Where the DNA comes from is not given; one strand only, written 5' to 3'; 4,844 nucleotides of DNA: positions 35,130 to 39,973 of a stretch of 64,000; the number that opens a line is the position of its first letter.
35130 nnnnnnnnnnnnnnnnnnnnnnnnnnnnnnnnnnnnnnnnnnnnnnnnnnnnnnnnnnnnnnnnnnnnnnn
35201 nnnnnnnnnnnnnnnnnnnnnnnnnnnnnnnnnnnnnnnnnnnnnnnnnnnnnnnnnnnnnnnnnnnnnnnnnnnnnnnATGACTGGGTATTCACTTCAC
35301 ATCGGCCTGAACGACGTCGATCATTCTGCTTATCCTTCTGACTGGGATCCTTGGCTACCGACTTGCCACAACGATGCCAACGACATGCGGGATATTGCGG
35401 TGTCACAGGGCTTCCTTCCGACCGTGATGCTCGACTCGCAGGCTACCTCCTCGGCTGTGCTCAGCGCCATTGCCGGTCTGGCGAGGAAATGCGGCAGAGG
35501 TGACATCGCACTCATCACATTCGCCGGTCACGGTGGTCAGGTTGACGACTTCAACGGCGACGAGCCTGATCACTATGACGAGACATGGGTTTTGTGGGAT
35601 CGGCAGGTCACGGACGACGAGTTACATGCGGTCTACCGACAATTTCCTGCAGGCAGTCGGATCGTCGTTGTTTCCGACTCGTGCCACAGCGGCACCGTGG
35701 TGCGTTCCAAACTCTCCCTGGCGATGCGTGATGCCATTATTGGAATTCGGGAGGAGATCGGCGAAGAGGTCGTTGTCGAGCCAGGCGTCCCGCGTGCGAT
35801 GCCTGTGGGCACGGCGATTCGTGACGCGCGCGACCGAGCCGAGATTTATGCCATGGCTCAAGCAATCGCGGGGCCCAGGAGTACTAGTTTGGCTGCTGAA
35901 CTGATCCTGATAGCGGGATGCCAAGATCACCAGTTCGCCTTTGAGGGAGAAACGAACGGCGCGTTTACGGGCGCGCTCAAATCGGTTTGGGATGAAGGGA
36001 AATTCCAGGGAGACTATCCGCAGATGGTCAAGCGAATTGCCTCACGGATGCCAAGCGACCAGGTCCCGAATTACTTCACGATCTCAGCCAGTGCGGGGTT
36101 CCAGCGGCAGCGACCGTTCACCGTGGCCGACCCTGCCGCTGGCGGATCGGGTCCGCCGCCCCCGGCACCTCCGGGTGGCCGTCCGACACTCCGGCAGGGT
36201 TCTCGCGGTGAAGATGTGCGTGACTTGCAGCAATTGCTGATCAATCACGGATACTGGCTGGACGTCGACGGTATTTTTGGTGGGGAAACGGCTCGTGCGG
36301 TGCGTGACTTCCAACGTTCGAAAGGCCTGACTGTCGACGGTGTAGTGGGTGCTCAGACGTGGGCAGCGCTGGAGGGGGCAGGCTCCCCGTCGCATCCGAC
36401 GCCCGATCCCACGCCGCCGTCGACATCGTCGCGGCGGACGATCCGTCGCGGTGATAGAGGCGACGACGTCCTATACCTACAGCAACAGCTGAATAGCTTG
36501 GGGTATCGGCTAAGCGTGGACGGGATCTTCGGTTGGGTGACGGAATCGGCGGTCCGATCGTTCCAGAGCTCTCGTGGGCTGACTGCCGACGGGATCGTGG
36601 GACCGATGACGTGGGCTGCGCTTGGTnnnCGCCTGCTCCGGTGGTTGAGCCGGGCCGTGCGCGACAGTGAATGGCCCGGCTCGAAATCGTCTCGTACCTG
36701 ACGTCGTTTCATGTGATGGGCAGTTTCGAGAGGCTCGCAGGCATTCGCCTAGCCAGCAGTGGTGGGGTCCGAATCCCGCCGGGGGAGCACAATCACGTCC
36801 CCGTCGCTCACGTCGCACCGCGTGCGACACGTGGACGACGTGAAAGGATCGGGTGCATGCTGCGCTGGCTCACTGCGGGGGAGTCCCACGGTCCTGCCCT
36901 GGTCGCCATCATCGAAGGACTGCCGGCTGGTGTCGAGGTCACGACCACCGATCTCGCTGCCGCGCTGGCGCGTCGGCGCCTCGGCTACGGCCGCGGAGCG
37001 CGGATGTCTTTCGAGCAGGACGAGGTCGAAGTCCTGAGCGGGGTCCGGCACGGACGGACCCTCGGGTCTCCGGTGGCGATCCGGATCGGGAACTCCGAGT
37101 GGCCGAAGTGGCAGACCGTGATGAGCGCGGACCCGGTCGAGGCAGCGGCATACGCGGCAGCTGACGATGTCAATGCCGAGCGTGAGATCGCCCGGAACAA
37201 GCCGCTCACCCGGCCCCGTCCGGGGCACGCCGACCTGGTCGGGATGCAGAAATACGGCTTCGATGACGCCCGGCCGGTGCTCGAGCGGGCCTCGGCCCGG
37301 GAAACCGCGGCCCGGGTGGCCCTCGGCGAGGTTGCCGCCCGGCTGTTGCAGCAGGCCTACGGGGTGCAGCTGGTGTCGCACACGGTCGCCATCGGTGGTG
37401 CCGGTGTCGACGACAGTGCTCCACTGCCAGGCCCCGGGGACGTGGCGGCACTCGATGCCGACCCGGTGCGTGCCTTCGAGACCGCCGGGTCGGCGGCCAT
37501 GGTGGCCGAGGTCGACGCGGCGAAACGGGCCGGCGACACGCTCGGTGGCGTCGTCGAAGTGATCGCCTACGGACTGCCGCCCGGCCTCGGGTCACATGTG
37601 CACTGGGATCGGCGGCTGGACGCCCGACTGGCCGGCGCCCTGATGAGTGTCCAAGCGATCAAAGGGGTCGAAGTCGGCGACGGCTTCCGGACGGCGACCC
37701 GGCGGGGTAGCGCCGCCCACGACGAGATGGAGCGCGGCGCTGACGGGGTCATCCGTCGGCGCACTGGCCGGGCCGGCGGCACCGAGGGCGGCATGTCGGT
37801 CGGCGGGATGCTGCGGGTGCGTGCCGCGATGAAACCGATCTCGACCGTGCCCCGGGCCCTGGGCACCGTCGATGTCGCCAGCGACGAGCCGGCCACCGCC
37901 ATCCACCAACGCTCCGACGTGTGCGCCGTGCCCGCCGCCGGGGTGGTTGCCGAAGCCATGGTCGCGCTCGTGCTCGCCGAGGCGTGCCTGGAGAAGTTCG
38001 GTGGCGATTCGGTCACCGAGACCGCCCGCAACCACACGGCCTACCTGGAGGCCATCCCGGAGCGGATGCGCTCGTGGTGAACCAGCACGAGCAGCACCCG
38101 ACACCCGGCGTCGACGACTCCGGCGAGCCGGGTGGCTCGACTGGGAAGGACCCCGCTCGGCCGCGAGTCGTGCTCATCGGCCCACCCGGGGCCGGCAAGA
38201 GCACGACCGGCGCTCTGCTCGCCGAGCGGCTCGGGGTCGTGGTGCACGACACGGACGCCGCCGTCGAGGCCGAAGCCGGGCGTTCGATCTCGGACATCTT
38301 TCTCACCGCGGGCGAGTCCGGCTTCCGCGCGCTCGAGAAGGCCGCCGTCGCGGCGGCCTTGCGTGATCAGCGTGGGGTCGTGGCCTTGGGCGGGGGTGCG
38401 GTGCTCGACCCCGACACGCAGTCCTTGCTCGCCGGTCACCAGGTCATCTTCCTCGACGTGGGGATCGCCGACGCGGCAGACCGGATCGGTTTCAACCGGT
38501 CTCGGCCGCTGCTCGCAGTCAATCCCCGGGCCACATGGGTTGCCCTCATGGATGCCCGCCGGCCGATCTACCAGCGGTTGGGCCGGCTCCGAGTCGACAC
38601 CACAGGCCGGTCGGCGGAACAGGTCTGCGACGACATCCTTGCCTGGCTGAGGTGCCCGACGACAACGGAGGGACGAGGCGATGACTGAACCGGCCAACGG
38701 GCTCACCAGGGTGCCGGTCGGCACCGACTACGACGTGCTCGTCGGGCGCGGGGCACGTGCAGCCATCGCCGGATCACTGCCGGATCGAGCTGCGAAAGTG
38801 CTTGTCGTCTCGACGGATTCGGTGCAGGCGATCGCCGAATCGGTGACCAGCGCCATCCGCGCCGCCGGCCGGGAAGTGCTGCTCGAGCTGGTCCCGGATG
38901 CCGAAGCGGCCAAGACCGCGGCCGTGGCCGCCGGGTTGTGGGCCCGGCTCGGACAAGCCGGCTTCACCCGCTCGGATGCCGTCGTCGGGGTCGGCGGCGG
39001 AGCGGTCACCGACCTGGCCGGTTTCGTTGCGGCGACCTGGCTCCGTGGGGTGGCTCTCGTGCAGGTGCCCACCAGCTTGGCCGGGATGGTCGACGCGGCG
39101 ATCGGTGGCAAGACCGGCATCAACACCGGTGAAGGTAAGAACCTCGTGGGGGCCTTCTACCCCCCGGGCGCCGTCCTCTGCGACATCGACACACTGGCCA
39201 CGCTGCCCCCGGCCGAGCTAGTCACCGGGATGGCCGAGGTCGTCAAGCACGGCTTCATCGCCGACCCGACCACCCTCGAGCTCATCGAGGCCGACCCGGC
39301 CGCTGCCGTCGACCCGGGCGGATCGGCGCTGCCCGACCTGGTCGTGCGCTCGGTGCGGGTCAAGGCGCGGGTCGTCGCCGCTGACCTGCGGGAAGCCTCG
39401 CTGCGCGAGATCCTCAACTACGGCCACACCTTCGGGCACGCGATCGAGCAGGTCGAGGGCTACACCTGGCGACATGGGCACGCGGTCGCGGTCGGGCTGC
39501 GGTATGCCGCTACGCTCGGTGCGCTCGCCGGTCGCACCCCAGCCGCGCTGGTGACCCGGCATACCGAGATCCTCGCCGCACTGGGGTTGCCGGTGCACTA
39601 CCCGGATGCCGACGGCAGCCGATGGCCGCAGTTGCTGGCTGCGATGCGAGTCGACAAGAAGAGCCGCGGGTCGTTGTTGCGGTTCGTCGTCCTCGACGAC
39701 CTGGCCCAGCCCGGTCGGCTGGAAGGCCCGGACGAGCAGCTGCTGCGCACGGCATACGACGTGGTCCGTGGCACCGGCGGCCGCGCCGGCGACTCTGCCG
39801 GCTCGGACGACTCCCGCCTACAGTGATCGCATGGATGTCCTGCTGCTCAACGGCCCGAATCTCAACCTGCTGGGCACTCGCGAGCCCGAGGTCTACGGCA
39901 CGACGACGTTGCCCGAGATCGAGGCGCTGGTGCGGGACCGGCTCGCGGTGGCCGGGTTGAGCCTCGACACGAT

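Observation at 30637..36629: Three-gene operon in the aro cluster: two large proteins of unknown type plus a caspase-like protease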

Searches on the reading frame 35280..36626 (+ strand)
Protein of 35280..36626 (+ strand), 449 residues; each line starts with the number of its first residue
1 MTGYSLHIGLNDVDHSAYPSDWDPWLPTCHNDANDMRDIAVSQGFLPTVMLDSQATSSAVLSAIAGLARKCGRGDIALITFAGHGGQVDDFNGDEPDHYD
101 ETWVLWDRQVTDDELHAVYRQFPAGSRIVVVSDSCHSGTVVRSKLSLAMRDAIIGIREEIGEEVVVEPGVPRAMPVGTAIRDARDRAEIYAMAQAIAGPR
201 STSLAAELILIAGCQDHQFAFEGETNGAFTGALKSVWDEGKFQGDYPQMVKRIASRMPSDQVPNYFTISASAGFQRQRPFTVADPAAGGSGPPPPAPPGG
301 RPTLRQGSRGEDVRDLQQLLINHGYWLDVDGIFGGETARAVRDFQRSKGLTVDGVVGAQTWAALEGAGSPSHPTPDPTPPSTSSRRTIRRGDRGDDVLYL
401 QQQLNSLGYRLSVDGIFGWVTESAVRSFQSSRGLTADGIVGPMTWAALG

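Call 6: search_protein_families(library=pfam, proteins=[window:35280-36626:+], max_evalue=1)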
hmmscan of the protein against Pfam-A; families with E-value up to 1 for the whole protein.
window:35280-36626:+ (449 aa): 3 families
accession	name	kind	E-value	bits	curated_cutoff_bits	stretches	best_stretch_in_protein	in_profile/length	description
PF01471.23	PG_binding_1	-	7.3e-43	145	23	2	309-364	1-57/57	Putative peptidoglycan binding domain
PF00656.27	Peptidase_C14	-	1.6e-22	80.8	21.4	1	15-266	9-224/233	Caspase domain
PF09374.15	PG_binding_3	-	6e-14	52.4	24.6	3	313-342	3-32/76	Predicted Peptidoglycan domain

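Call 7: search_protein_families(library=padloc, proteins=[window:35280-36626:+], max_evalue=1)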
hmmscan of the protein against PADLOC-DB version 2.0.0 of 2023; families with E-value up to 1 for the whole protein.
window:35280-36626:+ (449 aa): 1 family
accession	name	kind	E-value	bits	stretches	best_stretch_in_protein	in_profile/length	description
PDLC02987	caspase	-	6.9e-09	33.4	1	28-241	21-158/453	-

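Call 8: search_protein_families(library=ncbifam, proteins=[window:35280-36626:+], max_evalue=1)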
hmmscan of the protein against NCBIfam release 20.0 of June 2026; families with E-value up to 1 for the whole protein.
window:35280-36626:+ (449 aa): 11 families
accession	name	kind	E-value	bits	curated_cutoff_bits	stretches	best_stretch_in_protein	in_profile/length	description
TIGR02869.1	spore_SleB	equivalog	2.9e-35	122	236.5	2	384-449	3-69/201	spore cortex-lytic enzyme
NF052336.1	PdgHdaseHSB100310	equivalog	3.6e-33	115.3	500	2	302-364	183-246/316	peptidoglycan hydrolase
NF052335.1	PdgHdaseHSB129560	equivalog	1.6e-32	113.1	500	2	298-364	194-261/330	peptidoglycan hydrolase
NF052377.1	lmo1851_S41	exception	5e-11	41.9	725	2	303-364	383-445/468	lmo1851 family serine protease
NF047832.1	caspase_w_EACC1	subfamily_domain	1.4e-09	37.8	140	1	16-146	9-141/211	caspase, EACC1-associated type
TIGR03979.1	His_Ser_Rich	equivalog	5.7e-09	36.2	121.65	2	310-364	131-186/190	His-Xaa-Ser repeat protein HxsA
NF038080.1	PG_bind_siph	domain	1.6e-08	34.7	55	2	300-364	3-74/76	peptidoglycan-binding protein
NF004786.0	PRK06132.1-3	equivalog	1.8e-08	33.6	329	2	309-355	219-266/418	hypothetical protein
NF040573.1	holin_dep_muram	equivalog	1.2e-05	25.2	240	1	311-344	96-129/200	holin-associated N-acetylmuramidase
NF007891.0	PRK10594.1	equivalog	2.8e-05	23.2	425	2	333-361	318-346/617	L,D-transpeptidase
NF000438.2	blaPOM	exception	0.034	13.3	610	1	352-444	154-245/286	POM family subclass B3 metallo-beta-lactamase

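Call 63: search_protein_families(library=phrogs, proteins=[window:35280-36626:+], max_evalue=0.01)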
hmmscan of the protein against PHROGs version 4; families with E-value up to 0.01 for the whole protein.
window:35280-36626:+ (449 aa): 17 families
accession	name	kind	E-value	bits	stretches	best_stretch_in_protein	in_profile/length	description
phrog_2649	-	lysis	2.5e-43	149.8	2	280-367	161-238/261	endolysin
phrog_1493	-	lysis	8.6e-39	134.8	2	290-366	225-307/394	endolysin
phrog_1224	-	head and packaging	6.9e-38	132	2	303-373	3-74/438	endolysin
phrog_17214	-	lysis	2.7e-23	84.1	2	298-366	240-314/322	endolysin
phrog_1512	-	lysis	6.3e-23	83.2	2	373-448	162-242/314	endolysin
phrog_16428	-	lysis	1.9e-18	67.4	2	395-448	461-518/520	endolysin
phrog_6707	-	lysis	6.6e-18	65.6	2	287-407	158-281/311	endolysin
phrog_880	-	lysis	1.7e-14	55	2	244-365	322-432/435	endolysin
phrog_23452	-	unknown function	2.2e-13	51.5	2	303-362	54-119/135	-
phrog_6219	-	lysis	1.5e-09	38.8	2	390-447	246-306/326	endolysin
phrog_14988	-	other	6.4e-08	33.6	0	416-448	231-266/272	peptidase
phrog_7685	-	integration and excision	3.9e-07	30.9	1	328-365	13-50/240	integrase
phrog_102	-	lysis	7.8e-07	29.8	1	304-375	11-88/369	endolysin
phrog_9589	-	lysis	9.2e-06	26.7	1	303-366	200-270/281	endolysin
phrog_14712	-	moron, auxiliary metabolic gene and host takeover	3.5e-05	24.1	0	337-365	191-219/322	chitinase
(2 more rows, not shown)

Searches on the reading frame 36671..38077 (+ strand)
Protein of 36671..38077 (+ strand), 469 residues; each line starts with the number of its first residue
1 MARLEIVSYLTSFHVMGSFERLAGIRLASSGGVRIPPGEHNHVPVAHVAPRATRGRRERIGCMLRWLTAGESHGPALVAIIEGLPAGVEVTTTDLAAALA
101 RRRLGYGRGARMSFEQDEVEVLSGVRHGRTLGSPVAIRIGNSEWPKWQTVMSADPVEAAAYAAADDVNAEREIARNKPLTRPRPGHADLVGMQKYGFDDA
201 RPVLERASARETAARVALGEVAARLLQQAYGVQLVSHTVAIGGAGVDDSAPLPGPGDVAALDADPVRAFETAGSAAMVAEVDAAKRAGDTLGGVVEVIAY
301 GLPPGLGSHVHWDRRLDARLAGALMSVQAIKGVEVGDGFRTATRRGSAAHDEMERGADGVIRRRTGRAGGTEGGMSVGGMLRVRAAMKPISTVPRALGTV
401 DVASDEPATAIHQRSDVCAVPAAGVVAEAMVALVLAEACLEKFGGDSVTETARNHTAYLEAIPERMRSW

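Call 51: search_protein_families(library=pfam, proteins=[window:36671-38077:+], max_evalue=0.001)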
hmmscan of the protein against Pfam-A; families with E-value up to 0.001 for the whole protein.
window:36671-38077:+ (469 aa): 1 family
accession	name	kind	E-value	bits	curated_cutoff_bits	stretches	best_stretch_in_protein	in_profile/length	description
PF01264.26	Chorismate_synt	-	1.8e-111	372.4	27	1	64-440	1-327/327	Chorismate synthase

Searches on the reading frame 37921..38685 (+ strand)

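Call 51: search_protein_families(library=pfam, proteins=[window:37921-38685:+], max_evalue=0.001)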
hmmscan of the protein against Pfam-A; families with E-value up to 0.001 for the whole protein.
window:37921-38685:+ (255 aa): 4 families
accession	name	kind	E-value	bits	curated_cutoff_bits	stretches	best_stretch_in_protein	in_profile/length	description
PF01202.28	SKI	-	8.2e-39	133.7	22.1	1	89-243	1-158/159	Shikimate kinase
PF13521.12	AAA_28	-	4.6e-05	24.1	27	1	82-116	1-34/164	AAA domain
PF13671.12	AAA_33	-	9e-05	23.2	27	1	83-155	2-75/143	AAA domain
PF13238.12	AAA_18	-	0.00013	22.8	29.4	1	83-116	1-34/128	AAA domain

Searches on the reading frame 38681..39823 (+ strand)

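Call 51: search_protein_families(library=pfam, proteins=[window:38681-39823:+], max_evalue=0.001)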
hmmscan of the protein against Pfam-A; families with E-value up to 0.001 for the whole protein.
window:38681-39823:+ (381 aa): 4 families
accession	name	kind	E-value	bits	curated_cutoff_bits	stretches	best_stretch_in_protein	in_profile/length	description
PF24621.2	DHQS_C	-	1.9e-42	145.1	27.6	1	183-328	1-144/144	3-dehydroquinate synthase C-terminal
PF01761.26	DHQ_synthase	-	2.1e-41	140.6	24.2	1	71-180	4-113/115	3-dehydroquinate synthase N-terminal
PF13685.12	Fe-ADH_2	-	3.3e-08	34.1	28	1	39-173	22-146/149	Iron-containing alcohol dehydrogenase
PF00465.25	Fe-ADH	-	1.9e-07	31.3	31.3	1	19-131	4-129/168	Iron-containing alcohol dehydrogenase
